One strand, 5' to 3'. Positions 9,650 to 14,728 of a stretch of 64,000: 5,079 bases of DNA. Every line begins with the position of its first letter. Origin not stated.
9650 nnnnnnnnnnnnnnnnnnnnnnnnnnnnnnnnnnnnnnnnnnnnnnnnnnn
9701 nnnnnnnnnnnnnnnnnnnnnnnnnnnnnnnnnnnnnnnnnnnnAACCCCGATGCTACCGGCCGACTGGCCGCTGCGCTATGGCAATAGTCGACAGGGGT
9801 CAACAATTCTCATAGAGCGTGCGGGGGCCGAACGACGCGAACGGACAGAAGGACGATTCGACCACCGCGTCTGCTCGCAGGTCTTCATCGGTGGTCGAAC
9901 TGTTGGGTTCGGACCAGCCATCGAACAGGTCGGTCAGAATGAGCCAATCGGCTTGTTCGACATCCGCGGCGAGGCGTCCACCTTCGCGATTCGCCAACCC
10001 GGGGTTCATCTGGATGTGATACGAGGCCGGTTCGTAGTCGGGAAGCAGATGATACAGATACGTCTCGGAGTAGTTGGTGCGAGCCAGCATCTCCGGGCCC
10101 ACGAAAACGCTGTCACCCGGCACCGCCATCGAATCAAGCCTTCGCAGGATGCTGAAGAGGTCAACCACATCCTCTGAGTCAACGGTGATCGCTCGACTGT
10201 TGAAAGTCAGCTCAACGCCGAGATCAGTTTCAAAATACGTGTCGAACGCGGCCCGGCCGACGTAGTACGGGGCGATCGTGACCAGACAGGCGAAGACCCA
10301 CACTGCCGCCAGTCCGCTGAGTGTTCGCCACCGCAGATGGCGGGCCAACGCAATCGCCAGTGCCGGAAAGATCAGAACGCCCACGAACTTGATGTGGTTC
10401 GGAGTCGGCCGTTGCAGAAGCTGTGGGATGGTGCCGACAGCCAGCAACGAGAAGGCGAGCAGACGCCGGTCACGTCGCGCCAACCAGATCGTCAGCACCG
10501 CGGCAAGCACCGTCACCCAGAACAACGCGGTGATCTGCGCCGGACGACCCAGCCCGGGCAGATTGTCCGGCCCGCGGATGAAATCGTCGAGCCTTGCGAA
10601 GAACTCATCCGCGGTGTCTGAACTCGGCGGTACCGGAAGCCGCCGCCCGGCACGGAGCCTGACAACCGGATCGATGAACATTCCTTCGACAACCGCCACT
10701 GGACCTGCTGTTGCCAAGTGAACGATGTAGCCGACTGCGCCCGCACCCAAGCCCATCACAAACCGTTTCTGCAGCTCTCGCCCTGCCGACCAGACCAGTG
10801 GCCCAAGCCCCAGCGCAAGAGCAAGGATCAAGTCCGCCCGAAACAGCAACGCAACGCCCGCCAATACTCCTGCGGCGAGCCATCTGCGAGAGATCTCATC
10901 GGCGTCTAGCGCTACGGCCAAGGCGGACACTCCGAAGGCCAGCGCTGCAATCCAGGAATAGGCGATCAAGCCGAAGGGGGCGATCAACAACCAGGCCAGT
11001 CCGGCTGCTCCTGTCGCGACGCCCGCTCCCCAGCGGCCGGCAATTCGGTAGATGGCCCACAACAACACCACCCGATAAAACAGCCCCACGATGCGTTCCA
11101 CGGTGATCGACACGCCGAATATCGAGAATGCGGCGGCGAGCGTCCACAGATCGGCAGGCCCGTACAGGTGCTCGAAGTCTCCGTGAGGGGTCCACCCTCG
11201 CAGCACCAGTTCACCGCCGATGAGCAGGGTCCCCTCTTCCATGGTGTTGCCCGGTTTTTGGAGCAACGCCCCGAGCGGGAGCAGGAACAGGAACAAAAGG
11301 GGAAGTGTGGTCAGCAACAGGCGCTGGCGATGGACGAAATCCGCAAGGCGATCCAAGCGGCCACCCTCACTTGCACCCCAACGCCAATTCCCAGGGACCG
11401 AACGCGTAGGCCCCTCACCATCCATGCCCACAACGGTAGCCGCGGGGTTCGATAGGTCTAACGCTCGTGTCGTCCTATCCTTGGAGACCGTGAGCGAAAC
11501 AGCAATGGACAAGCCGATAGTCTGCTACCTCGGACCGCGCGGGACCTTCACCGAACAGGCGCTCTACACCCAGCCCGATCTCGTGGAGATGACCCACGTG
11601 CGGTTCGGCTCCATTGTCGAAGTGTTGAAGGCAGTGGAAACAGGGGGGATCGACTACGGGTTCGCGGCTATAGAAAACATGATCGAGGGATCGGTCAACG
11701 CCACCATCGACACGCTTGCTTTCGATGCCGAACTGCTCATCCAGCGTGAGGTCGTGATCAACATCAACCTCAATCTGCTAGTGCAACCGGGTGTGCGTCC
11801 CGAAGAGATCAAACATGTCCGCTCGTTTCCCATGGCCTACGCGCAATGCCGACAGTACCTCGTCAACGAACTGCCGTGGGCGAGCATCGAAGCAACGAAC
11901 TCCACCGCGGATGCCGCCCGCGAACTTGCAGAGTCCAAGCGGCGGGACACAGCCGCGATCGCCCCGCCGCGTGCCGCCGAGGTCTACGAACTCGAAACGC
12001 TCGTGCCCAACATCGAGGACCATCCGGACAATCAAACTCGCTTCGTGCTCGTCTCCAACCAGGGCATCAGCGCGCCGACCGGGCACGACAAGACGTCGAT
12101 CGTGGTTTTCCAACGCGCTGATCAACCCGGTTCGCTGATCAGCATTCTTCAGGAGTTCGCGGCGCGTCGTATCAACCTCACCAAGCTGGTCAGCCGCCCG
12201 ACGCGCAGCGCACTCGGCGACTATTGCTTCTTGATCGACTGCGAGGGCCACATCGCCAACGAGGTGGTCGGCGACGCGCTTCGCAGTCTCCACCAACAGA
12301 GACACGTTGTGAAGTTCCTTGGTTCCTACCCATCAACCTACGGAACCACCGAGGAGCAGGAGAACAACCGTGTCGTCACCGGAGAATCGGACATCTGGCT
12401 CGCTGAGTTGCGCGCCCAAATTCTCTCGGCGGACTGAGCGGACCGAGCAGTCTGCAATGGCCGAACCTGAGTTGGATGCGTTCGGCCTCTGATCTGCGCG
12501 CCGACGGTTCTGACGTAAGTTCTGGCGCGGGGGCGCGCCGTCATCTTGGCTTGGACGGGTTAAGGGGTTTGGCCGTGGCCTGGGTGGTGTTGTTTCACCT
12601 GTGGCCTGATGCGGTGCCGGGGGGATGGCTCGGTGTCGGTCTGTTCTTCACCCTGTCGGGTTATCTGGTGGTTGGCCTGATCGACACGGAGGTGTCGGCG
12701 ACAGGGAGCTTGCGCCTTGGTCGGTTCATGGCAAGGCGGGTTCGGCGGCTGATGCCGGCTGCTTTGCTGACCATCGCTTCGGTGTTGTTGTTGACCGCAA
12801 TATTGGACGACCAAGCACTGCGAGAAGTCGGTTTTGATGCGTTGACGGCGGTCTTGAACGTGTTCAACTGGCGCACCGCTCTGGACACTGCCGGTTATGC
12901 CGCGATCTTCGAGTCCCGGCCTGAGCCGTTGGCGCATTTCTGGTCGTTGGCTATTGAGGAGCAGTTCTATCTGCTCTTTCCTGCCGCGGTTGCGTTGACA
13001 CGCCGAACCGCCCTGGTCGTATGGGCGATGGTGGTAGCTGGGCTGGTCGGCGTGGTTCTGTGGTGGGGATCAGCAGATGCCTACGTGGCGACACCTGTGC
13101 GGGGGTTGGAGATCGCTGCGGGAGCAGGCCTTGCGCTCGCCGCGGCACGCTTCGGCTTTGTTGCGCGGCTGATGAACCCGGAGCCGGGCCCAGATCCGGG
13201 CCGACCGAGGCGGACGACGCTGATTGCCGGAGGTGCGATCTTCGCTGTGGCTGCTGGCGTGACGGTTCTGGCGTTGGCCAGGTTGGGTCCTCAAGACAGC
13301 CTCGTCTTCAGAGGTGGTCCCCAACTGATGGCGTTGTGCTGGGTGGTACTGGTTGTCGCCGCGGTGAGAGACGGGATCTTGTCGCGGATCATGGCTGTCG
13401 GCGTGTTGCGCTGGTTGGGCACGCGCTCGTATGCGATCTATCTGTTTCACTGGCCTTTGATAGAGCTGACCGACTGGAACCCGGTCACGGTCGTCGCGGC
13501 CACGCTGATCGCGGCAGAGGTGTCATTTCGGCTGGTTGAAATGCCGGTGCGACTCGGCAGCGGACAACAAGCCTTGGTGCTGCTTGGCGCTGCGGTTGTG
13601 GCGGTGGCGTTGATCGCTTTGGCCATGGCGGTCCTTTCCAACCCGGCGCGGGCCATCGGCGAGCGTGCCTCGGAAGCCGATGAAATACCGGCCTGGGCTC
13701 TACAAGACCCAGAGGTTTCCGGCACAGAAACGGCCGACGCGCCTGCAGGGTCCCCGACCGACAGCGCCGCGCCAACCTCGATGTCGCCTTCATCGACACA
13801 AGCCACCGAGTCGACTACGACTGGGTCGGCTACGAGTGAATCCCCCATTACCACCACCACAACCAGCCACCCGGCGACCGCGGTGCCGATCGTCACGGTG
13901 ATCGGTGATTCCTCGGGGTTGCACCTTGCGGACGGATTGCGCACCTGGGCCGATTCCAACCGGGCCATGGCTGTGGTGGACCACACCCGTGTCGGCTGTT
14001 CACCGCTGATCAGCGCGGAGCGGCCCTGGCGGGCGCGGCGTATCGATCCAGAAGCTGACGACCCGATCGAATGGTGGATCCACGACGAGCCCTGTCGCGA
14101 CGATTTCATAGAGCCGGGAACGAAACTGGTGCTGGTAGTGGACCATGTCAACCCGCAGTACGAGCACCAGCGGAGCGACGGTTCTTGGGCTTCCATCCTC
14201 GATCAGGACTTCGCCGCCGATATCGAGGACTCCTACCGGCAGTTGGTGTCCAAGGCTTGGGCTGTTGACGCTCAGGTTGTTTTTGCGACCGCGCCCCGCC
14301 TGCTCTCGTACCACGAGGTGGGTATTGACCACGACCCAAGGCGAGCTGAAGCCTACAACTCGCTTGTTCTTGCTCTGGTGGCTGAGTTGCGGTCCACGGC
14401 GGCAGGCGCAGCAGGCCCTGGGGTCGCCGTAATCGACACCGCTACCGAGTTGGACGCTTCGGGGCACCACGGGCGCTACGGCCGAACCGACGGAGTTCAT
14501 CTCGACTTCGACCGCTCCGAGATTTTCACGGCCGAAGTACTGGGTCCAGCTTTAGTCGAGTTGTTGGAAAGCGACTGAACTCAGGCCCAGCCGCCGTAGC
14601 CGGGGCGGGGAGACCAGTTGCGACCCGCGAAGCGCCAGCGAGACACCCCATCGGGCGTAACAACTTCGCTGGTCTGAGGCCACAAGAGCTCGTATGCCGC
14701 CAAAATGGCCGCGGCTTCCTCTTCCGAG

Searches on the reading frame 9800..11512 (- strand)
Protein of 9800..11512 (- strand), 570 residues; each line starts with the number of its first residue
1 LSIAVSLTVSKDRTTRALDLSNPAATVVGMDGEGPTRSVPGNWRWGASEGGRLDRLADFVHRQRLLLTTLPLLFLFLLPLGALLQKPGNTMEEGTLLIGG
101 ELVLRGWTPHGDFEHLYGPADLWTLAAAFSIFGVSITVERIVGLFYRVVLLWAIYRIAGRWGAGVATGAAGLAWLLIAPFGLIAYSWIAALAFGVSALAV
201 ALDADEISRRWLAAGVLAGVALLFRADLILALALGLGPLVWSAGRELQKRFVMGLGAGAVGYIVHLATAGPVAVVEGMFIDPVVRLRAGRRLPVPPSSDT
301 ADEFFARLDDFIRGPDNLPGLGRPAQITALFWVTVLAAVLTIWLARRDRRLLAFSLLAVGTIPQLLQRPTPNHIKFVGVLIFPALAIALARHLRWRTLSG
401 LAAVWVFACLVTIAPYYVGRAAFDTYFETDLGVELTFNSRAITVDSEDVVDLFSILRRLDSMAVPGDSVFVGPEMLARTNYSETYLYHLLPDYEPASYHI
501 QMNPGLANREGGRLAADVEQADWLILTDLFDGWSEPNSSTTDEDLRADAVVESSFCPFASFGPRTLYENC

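Call 12: search_protein_families(library=pfam, proteins=[window:9800-11512:-], max_evalue=0.01)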
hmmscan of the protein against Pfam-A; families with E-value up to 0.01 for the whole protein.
window:9800-11512:- (570 aa): 1 family
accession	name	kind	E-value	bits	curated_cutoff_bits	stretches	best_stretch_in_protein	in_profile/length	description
PF13231.12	PMT_2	-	1.9e-05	25.4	26.1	1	119-262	4-151/160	Dolichyl-phosphate-mannose-protein mannosyltransferase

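Call 68: search_protein_families(library=ncbifam, proteins=[window:9800-11512:-], max_evalue=0.001)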
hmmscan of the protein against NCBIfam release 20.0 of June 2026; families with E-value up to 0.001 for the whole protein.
window:9800-11512:- (570 aa): 0 families

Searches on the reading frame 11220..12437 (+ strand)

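Call 12: search_protein_families(library=pfam, proteins=[window:11220-12437:+], max_evalue=0.01)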
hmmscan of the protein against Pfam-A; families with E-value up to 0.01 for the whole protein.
window:11220-12437:+ (405 aa): 2 families
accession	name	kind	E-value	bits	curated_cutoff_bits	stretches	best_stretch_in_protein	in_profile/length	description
PF00800.23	PDT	-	1.6e-53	181.7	25.2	1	101-281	1-179/181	Prephenate dehydratase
PF01842.31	ACT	-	1.2e-07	31.8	27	1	294-358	2-65/66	ACT domain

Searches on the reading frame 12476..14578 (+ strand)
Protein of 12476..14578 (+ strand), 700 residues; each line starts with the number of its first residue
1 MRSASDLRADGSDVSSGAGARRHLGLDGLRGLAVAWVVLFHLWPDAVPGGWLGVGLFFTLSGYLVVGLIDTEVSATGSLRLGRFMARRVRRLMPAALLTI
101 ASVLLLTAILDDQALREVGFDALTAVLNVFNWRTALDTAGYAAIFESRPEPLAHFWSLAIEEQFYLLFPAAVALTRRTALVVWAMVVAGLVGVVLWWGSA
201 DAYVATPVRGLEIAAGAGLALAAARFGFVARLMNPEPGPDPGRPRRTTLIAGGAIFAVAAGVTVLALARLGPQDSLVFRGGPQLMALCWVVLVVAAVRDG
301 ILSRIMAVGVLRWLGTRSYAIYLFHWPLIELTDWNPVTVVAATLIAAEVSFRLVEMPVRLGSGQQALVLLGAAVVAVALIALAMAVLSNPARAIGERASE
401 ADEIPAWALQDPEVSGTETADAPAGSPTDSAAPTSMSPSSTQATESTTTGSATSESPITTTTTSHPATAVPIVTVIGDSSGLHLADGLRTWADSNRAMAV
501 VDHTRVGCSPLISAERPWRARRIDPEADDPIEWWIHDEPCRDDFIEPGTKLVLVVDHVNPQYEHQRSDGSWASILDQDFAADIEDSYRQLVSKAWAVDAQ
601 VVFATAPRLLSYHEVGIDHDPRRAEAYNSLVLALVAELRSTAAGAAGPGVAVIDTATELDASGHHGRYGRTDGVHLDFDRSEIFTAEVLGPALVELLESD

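Call 12: search_protein_families(library=pfam, proteins=[window:12476-14578:+], max_evalue=0.01)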
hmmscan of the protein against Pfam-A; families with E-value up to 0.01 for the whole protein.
window:12476-14578:+ (700 aa): 3 families
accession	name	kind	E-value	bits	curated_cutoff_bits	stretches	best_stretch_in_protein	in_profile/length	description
PF01757.29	Acyl_transf_3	-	3.1e-27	95.9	31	1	25-331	3-292/326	Acyltransferase domain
PF19040.6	SGNH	-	0.00042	20.5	27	1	469-592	22-140/248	SGNH domain (fused to AT3 domains)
PF23922.1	DUF7261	-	0.0024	18.5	27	1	367-403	7-43/169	Family of unknown function (DUF7261)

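Call 68: search_protein_families(library=ncbifam, proteins=[window:12476-14578:+], max_evalue=0.001)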
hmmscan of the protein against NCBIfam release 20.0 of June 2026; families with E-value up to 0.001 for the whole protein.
window:12476-14578:+ (700 aa): 1 family
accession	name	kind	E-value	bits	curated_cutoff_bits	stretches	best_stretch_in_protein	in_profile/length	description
NF058601.1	ActlTfSucTMsmeg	equivalog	3.4e-22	78.6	1275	1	19-174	29-181/723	acetyltransferase SucT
